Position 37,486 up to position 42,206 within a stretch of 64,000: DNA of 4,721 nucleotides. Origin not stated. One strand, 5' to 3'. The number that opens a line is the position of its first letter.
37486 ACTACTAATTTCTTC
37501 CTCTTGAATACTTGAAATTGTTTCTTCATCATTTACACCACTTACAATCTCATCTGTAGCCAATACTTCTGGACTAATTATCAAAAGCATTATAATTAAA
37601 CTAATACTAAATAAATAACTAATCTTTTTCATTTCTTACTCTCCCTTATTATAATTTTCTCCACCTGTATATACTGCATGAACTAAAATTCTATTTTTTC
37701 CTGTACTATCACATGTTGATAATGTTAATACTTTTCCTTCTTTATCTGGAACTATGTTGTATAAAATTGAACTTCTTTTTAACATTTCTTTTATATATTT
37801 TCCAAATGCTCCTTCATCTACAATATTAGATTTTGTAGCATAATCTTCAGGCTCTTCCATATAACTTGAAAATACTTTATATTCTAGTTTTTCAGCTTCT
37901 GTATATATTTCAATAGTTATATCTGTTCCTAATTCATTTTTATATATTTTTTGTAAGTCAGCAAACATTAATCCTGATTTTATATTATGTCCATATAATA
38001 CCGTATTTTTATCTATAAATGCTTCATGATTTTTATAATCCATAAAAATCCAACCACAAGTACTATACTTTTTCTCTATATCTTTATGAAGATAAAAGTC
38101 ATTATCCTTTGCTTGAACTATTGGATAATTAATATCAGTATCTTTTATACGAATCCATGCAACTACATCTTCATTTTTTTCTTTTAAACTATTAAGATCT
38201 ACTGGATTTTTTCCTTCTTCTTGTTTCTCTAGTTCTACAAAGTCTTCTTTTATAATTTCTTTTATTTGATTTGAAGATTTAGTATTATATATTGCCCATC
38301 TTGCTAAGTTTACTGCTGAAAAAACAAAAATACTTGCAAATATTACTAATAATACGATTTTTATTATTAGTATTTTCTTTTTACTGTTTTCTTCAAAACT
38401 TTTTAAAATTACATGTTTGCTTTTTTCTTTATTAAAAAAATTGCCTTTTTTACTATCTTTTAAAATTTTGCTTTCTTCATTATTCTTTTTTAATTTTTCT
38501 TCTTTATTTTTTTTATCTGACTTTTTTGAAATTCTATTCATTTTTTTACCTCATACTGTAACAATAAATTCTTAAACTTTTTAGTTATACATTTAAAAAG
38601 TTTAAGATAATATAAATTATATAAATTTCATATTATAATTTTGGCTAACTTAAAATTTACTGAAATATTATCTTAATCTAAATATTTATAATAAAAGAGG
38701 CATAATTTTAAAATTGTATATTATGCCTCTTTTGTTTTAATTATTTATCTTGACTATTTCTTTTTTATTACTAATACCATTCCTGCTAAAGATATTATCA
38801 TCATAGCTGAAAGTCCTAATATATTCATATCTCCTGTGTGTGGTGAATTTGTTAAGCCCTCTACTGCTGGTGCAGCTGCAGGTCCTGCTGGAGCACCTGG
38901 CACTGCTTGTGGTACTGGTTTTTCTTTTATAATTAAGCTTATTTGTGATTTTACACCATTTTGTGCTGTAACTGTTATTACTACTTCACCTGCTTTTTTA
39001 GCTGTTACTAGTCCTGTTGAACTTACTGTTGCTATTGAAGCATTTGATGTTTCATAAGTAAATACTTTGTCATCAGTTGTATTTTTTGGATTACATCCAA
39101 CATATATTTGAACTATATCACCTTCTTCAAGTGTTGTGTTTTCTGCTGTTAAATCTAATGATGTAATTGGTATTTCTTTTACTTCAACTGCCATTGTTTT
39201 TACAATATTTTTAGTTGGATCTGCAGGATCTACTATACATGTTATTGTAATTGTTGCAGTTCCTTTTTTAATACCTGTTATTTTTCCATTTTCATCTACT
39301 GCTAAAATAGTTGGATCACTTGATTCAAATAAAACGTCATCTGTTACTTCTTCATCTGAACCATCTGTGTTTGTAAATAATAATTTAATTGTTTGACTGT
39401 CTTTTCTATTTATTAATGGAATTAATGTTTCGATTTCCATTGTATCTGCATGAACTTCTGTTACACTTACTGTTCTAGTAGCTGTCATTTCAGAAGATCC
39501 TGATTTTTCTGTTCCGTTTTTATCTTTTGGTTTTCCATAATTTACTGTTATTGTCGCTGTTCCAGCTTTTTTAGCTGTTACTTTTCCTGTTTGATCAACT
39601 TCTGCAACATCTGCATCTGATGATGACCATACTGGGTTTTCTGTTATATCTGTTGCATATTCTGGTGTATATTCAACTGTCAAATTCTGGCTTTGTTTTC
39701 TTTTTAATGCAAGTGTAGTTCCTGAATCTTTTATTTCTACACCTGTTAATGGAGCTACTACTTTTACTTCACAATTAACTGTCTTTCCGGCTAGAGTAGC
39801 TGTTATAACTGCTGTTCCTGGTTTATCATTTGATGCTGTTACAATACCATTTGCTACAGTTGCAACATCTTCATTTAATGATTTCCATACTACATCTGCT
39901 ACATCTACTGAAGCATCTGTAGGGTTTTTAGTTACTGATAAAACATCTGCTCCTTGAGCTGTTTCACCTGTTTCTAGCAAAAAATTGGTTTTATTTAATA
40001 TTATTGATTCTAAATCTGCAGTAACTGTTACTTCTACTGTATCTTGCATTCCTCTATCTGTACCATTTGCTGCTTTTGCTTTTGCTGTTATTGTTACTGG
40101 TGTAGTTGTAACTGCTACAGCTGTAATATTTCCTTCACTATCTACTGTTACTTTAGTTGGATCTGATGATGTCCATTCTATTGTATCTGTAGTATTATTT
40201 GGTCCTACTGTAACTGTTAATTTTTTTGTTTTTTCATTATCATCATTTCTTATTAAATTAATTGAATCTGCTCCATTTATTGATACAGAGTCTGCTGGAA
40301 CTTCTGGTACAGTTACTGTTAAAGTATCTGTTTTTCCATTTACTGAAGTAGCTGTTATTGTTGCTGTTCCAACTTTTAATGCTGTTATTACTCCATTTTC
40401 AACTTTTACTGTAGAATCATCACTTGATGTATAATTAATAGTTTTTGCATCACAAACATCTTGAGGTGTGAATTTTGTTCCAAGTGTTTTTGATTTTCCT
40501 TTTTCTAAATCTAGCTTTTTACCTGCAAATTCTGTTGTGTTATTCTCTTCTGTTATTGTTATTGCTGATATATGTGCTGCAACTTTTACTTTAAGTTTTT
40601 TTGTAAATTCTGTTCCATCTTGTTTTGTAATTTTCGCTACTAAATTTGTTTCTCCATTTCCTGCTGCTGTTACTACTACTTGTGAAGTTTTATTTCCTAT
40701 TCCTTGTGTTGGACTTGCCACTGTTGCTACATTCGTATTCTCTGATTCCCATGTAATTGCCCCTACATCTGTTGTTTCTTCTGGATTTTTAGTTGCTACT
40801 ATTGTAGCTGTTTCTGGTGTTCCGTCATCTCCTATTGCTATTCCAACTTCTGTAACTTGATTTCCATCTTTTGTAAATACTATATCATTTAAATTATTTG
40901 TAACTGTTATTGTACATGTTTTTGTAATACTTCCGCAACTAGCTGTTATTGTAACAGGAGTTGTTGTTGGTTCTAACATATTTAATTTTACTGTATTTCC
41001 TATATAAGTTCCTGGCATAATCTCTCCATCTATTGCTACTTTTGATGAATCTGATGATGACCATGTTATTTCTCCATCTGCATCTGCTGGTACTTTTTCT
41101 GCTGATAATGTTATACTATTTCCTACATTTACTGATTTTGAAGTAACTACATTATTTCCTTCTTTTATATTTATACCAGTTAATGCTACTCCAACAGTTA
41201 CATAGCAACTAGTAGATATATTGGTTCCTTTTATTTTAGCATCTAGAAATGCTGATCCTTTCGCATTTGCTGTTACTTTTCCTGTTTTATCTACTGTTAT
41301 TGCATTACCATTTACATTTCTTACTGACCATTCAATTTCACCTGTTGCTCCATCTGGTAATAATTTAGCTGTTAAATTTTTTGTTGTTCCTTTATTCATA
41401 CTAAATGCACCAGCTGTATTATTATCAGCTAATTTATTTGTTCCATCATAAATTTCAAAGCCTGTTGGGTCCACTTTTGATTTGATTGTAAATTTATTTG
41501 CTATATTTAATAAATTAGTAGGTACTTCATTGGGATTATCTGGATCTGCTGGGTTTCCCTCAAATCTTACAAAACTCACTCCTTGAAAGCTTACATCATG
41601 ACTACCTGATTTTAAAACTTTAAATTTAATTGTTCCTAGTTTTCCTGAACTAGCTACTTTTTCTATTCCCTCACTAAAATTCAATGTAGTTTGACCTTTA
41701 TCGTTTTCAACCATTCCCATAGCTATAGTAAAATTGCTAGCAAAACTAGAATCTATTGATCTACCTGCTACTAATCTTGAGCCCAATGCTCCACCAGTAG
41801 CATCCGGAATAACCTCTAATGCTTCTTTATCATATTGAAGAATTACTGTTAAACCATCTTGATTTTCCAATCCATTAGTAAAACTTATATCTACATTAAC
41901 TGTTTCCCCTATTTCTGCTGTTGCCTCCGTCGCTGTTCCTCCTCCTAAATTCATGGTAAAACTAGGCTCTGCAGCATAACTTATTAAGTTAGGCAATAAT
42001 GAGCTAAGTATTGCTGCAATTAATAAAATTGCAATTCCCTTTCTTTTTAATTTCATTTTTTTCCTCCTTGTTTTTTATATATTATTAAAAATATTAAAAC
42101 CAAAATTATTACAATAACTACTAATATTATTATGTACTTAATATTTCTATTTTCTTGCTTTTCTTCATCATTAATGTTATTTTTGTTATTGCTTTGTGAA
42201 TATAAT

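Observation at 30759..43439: Putative non-cellulosomal cohesin-dockerin surface-display locus with dedicated sortase B and regulator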

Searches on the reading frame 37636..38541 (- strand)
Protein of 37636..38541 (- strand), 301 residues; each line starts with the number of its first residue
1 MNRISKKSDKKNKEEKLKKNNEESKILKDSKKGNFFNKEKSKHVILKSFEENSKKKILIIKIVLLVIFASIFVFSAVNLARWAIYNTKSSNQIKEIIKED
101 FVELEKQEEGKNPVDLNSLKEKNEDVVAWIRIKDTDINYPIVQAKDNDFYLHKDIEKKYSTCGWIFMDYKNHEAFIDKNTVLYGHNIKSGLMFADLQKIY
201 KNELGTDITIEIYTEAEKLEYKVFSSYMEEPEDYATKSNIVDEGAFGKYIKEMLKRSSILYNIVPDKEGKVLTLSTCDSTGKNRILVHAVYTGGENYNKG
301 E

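Call 3: search_protein_families(library=pfam, proteins=[window:37636-38541:-], max_evalue=0.1)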
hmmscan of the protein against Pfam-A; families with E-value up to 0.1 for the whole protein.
window:37636-38541:- (301 aa): 2 families
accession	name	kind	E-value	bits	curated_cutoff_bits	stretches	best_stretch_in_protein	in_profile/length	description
PF04203.18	Sortase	-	4.8e-14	52.6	26.6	1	130-290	1-123/125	Sortase domain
PF13800.11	Sigma_reg_N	-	0.082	13.6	26.3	0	54-99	7-52/91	Sigma factor regulator N-terminal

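Call 4: search_protein_families(library=ncbifam, proteins=[window:37636-38541:-], max_evalue=0.1)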
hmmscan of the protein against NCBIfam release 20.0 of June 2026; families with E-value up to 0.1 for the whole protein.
window:37636-38541:- (301 aa): 5 families
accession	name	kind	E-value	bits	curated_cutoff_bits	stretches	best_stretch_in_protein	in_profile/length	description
TIGR03064.1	sortase_srtB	equivalog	1.3e-51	175.2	153.75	1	59-285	3-233/235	class B sortase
NF040525.1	SrtB_LPKTxSAVK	exception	7.1e-18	64.5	200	1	64-278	5-224/261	class B sortase, LPKTxAVK-specific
NF033745.1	class_C_sortase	subfamily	0.0039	16.9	160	1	84-234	54-187/220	class C sortase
NF033747.1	class_E_sortase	subfamily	0.017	15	160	1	90-292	34-206/211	class E sortase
NF058671.1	sortase_SrtD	exception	0.019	14.6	140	1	65-153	6-89/187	class D sortase, LPxTATN-specific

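Call 14: find_encoding_contigs(protein=window:37636-38541:-, flank=10000, max_places=6)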
Protein window:37636-38541:- (301 aa): 21 contigs read that carry it; 5 places shown.
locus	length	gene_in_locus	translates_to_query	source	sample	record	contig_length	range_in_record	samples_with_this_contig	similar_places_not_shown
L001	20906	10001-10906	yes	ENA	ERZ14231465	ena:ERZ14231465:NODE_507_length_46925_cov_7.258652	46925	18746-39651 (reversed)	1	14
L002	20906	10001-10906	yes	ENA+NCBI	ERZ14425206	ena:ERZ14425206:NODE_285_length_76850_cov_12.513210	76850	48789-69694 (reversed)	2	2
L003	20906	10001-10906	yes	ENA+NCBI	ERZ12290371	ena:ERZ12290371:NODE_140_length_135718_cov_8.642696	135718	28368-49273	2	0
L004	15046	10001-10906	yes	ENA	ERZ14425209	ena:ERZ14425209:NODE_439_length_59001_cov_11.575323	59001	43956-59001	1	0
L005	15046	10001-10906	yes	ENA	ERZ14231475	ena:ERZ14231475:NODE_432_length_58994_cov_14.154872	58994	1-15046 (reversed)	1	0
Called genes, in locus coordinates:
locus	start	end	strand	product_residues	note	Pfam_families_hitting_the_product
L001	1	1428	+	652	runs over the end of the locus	PF04536:TPM_phosphatase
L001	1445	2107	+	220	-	PF04011:LemA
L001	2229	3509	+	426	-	PF13231:PMT_2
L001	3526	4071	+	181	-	PF00857:Isochorismatase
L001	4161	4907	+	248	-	PF04607:RelA_SpoT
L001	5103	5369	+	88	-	-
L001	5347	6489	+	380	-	PF00963:Cohesin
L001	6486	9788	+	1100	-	PF02368:Big_2 (weak), PF26182:Ig_NUP210_5th (faint), PF21461:HL_N-beta (faint), PF22359:Big-like (faint), PF02368:Big_2, PF26918:Ig_Eae (weak), PF02368:Big_2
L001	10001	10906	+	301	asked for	PF04203:Sortase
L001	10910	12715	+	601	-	PF01841:Transglut_core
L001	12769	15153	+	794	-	PF21764:Invasin_D4 (faint), PF13306:LRR_5, PF00188:CAP, PF22359:Big-like (faint), PF26182:Ig_NUP210_5th (faint), PF26918:Ig_Eae (faint), PF02368:Big_2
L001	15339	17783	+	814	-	PF23952:LRR_EndoS (faint), PF12799:LRR_4 (weak), PF23598:LRR_14, PF13855:LRR_8 (weak), PF12799:LRR_4, PF13306:LRR_5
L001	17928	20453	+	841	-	PF00962:A_deaminase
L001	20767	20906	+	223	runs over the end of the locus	-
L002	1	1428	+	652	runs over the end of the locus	PF04536:TPM_phosphatase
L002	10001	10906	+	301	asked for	PF04203:Sortase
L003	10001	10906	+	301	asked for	PF04203:Sortase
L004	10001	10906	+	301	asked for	PF04203:Sortase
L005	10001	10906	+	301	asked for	PF04203:Sortase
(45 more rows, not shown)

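Call 57: search_solved_structures(query=window:37636-38541:-, max_evalue=0.00001, show_alignments=1)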
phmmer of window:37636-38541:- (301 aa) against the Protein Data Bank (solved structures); distinct sequences matched with E-value up to 0.00001: 15.
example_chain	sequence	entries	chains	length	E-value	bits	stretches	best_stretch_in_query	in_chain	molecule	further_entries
5jcv_A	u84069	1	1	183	1.8e-32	116.2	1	116-280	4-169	Lmo2181 protein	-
1rz2_A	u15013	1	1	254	1.1e-31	113.5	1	49-289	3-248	conserved hypothetical protein BA4783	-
2oqw_A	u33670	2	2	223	2.1e-28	102.9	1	96-289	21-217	Sortase B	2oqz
5gyj_A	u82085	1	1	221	2e-27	99.6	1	104-280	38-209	Putative peptidase C60B, sortase B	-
6kyd_A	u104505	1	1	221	3.9e-27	98.7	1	104-279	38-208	Putative peptidase C60B, sortase B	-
6kyc_A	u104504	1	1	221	4.7e-27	98.4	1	104-280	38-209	Putative peptidase C60B, sortase B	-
4ux7_A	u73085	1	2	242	2.5e-26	96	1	106-279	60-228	PUTATIVE PEPTIDASE C60B, SORTASE B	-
5b23_A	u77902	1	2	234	1.5e-25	93.5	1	107-286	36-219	Uncharacterized protein Sortase B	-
1ng5_A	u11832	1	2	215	1.3e-24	90.4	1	99-280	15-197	sortase B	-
4lfd_A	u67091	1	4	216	1.7e-24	90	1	104-280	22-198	Sortase B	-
1qx6_A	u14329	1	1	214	2e-24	89.8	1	100-280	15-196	NPQTN specific sortase B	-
1qwz_A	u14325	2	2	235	2.7e-24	89.3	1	98-280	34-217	NPQTN specific sortase B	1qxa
5yfk_A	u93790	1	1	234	3e-24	89.2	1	107-279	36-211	Uncharacterized protein Sortase B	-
3psq_A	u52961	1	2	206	1.1e-23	87.3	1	107-287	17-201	Hypothetical exported protein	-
4y4q_A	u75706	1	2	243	5.5e-23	85.1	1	107-280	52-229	Sortase, SrtB family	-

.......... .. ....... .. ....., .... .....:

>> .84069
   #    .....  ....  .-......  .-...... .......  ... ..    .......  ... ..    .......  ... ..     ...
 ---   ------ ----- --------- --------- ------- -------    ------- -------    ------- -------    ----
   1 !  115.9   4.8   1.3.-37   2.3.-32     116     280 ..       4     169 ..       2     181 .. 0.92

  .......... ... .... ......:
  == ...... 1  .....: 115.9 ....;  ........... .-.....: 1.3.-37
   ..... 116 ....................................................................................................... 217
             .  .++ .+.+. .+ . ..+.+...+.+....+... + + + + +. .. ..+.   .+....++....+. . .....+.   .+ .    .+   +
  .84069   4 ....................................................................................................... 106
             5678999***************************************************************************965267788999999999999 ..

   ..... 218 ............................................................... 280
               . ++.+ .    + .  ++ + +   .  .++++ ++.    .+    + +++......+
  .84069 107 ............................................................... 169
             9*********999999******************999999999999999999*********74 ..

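Call 83: list_cluster_members(proteins=[window:37636-38541:-, window:43635-44381:-, window:28089-30614:-, window:6237-8084:-, window:12695-14065:-, window:30759-33203:-, window:33389-35773:-])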
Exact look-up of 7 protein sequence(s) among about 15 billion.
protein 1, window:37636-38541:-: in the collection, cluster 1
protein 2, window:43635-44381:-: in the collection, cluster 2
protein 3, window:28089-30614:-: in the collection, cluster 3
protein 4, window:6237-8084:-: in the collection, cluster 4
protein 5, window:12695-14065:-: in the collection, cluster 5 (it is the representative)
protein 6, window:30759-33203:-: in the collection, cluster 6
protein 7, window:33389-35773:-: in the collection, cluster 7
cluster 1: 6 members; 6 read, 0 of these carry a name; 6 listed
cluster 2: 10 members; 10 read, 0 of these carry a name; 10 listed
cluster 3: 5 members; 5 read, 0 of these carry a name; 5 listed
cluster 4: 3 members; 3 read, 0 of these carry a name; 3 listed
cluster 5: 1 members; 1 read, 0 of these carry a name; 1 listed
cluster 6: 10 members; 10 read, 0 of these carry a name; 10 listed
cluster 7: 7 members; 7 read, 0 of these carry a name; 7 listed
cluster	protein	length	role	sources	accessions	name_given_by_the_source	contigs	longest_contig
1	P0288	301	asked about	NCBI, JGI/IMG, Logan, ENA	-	-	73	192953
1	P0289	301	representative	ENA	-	-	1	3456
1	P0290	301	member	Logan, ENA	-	-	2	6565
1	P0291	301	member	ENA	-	-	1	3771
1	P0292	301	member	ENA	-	-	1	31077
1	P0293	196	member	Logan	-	-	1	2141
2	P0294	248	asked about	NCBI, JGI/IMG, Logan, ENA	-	-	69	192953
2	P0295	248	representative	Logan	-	-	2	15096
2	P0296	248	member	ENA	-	-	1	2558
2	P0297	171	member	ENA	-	-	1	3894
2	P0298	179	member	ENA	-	-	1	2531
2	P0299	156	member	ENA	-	-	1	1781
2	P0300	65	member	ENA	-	-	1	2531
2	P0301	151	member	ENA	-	-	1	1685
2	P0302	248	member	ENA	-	-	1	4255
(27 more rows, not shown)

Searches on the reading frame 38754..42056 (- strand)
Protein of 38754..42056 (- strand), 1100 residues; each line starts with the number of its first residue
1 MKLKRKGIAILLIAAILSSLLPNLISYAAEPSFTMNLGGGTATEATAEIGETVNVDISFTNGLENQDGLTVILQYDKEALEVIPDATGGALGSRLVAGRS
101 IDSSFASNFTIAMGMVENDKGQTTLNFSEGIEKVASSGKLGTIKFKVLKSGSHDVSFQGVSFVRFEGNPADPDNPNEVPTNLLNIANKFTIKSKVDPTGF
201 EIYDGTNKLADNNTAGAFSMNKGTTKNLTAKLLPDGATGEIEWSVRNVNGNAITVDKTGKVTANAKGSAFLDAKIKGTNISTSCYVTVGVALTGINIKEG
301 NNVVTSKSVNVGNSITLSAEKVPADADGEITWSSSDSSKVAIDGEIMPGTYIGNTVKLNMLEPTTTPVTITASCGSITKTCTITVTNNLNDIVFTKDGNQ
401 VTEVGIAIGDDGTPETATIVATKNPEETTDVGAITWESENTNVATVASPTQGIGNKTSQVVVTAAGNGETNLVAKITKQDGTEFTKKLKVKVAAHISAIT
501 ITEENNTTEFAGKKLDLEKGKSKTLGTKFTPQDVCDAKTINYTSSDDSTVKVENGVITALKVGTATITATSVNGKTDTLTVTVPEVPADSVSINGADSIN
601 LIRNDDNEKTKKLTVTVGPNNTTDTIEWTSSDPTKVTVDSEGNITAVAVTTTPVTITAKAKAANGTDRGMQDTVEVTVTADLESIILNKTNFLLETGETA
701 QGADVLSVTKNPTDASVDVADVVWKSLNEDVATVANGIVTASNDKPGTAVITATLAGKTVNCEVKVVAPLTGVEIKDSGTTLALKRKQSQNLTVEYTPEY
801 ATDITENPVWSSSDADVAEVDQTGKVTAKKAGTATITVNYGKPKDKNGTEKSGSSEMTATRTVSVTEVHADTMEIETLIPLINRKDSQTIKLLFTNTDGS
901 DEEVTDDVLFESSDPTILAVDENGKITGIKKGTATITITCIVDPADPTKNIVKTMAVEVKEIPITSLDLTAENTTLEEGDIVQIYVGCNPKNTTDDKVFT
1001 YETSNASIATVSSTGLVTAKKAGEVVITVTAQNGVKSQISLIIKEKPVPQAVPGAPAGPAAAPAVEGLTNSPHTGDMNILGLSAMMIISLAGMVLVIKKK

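Call 3: search_protein_families(library=pfam, proteins=[window:38754-42056:-], max_evalue=0.1)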
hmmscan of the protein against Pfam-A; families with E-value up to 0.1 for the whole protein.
window:38754-42056:- (1100 aa): 5 families
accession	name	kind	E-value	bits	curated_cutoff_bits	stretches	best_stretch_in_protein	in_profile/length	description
PF02368.24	Big_2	-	2.5e-69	229.7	22.8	8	964-1037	2-74/79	Bacterial Ig-like domain (group 2)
PF22359.2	Big-like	-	3.5e-10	40.4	27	2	908-938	3-33/48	Bacterial Ig-like domain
PF21461.3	HL_N-beta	-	6.1e-10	39.2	27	2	538-578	12-52/57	Hyaluronate lyase, N-terminal beta-sheet domain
PF16070.11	Ig_TMEM132_4th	-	0.012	16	27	0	881-923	17-59/98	TMEM132 fourth domain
PF25354.1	Ig_NUP210_16th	-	0.049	13.6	27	1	809-837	31-60/72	NUP210-like, Ig-like domain 16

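Call 4: search_protein_families(library=ncbifam, proteins=[window:38754-42056:-], max_evalue=0.1)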
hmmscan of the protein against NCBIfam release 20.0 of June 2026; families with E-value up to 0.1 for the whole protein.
window:38754-42056:- (1100 aa): 2 families
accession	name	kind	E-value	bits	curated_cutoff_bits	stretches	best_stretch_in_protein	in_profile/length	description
NF053514.2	JUQZ_fam_ocin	equivalog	6.6e-05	23.1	40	1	794-838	49-91/107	BLB8/JUQZ-1 family protein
NF033846.1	Rumino_NPXTG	domain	0.0032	17.7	23.5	1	1071-1100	1-29/30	NPXTG-anchored protein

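Call 61: find_homologous_proteins(query=window:38754-42056:-, max_evalue=1e-10)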
Query window:38754-42056:- (1100 aa): 144 proteins with E <= 1e-10 among 8000 candidates; the best 120 are listed.
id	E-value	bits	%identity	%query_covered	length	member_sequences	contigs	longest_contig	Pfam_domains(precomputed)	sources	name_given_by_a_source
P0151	0.0e+0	2302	100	100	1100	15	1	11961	PF26182.1,PF21461.4,PF22359.3,PF02368.25,PF26918.1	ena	-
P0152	0.0e+0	1477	68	100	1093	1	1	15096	PF26182.1,PF21461.4,PF22359.3,PF02368.25,PF26918.1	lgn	-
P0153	6.0e-159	549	40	100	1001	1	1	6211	PF21764.4,PF26182.1,PF21461.4,PF22359.3,PF02368.25,PF20578.5,PF26918.1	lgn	-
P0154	1.4e-158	548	39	98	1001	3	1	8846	PF21764.4,PF26182.1,PF21461.4,PF22359.3,PF02368.25,PF20578.5,PF26918.1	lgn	-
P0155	5.0e-147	510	39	100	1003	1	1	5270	PF21764.4,PF26182.1,PF21461.4,PF22359.3,PF02368.25,PF20578.5,PF26918.1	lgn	-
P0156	1.6e-140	488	37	100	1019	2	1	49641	PF21764.4,PF26182.1,PF21461.4,PF22359.3,PF02368.25,PF20578.5,PF26918.1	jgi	jgi:uncharacterized protein YjdB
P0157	1.3e-133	465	37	100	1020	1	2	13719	PF21764.4,PF26182.1,PF21461.4,PF22359.3,PF02368.25,PF26918.1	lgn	-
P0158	7.9e-121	423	36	100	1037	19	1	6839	PF21764.4,PF26182.1,PF21461.4,PF22359.3,PF02368.25,PF20578.5,PF26918.1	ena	-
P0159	3.4e-117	411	35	100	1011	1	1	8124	PF21764.4,PF26182.1,PF21461.4,PF22359.3,PF02368.25,PF26918.1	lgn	-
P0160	1.1e-90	323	33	78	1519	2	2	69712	PF21764.4,PF26182.1,PF22359.3,PF02368.25,PF26918.1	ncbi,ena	-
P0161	3.2e-84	302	30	75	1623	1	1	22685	PF21764.4,PF07679.23,PF26182.1,PF13927.13,PF22359.3,PF02368.25,PF26918.1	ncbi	-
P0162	5.3e-74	268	28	72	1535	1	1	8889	PF21764.4,PF26182.1,PF21461.4,PF25354.2,PF22359.3,PF02368.25,PF20578.5,PF26918.1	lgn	-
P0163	1.9e-70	256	32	74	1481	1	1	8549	PF21764.4,PF00112.30,PF13306.13,PF26182.1,PF18560.8,PF22359.3,PF02368.25,PF20578.5,PF13855.13,PF26918.1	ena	-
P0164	1.8e-68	250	32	74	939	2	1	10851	PF21764.4,PF26182.1,PF21461.4,PF22359.3,PF02368.25,PF20578.5,PF26918.1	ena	-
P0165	1.7e-67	247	30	74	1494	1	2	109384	PF21764.4,PF26182.1,PF13927.13,PF25354.2,PF22359.3,PF22067.3,PF02368.25,PF20578.5,PF26918.1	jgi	jgi:uncharacterized protein YjdB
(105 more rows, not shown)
